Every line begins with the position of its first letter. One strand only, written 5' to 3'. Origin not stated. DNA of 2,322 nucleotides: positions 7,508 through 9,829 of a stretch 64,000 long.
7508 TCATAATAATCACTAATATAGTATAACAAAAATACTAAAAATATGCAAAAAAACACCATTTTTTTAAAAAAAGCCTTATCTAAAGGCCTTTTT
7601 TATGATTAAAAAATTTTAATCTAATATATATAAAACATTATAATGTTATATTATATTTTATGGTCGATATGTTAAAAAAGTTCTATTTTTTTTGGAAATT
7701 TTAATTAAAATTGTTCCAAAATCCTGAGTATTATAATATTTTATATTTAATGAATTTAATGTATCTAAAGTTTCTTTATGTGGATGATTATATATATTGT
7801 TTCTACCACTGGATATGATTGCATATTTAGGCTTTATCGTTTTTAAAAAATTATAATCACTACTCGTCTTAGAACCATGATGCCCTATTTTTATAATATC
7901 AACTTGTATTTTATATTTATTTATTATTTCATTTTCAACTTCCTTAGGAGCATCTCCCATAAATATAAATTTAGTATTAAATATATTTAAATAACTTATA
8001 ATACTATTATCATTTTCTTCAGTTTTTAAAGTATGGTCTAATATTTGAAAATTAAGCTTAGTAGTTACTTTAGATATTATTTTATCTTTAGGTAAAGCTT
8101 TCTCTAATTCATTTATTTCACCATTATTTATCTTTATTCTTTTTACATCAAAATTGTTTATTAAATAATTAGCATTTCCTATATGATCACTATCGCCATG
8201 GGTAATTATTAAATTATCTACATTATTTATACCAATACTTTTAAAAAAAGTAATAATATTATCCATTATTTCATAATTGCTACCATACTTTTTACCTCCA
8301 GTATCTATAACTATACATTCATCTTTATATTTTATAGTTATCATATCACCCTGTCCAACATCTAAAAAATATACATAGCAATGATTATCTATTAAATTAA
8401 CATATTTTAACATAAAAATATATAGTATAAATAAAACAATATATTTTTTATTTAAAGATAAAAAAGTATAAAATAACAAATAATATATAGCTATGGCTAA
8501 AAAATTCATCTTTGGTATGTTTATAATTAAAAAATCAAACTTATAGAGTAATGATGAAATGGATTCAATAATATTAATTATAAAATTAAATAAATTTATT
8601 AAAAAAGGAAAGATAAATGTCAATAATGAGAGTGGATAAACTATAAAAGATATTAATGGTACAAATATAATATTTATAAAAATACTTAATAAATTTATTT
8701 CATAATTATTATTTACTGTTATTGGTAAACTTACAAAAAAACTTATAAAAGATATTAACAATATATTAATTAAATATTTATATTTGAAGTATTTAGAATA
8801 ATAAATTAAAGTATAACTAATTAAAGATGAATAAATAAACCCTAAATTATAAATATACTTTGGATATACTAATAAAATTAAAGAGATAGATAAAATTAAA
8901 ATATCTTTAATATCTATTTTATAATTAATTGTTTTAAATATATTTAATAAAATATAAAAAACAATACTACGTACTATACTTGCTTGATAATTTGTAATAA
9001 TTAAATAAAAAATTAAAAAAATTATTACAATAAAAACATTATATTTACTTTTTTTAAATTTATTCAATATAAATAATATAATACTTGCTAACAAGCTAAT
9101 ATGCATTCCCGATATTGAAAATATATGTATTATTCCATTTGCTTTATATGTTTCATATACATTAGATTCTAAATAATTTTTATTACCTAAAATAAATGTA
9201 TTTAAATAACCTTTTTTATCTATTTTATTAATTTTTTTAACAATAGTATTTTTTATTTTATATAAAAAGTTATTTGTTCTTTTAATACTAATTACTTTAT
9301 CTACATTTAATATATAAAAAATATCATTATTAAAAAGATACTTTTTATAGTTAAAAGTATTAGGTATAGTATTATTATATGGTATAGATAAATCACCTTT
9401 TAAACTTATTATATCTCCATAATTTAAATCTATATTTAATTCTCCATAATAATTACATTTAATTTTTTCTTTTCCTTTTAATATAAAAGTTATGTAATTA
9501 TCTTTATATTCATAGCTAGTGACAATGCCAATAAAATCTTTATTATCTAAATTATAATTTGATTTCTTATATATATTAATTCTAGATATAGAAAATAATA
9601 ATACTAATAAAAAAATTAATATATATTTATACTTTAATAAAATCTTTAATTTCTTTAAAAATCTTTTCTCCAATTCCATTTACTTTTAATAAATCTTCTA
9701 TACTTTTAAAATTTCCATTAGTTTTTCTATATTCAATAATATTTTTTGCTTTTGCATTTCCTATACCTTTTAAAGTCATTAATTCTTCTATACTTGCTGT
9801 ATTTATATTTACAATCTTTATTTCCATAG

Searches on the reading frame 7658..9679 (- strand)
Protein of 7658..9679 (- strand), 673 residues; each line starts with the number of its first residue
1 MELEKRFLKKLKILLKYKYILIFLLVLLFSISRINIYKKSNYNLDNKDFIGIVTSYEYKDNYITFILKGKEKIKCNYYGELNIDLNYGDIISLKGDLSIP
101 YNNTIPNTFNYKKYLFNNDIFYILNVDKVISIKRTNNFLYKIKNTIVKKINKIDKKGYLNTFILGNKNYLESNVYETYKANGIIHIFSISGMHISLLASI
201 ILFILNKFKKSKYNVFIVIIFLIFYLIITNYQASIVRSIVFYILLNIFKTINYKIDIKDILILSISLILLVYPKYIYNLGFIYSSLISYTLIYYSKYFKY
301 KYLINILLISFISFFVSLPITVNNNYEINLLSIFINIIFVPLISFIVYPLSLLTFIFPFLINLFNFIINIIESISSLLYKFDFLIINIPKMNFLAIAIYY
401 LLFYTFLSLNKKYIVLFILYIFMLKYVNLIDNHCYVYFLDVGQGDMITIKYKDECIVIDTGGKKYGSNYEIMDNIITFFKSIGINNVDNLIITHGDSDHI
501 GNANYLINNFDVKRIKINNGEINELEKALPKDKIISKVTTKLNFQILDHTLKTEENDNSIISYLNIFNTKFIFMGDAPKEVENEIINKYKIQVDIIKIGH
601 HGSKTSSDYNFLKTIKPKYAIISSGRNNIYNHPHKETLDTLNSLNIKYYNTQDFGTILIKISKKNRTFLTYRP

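Call 101: search_protein_families(library=pfam, proteins=[window:7658-9679:-], max_evalue=0.001)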
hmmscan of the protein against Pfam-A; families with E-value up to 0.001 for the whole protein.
window:7658-9679:- (673 aa): 3 families
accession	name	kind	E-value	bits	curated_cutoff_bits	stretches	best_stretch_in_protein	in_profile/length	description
PF03772.21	Competence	-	2.1e-40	139.2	23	1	163-409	2-266/270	Competence protein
PF00753.33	Lactamase_B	-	4.3e-14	53.3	22.7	1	440-625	2-195/196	Metallo-beta-lactamase superfamily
PF13567.11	DUF4131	-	7.8e-10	39.1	31.6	1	61-130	82-163/165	Domain of unknown function (DUF4131)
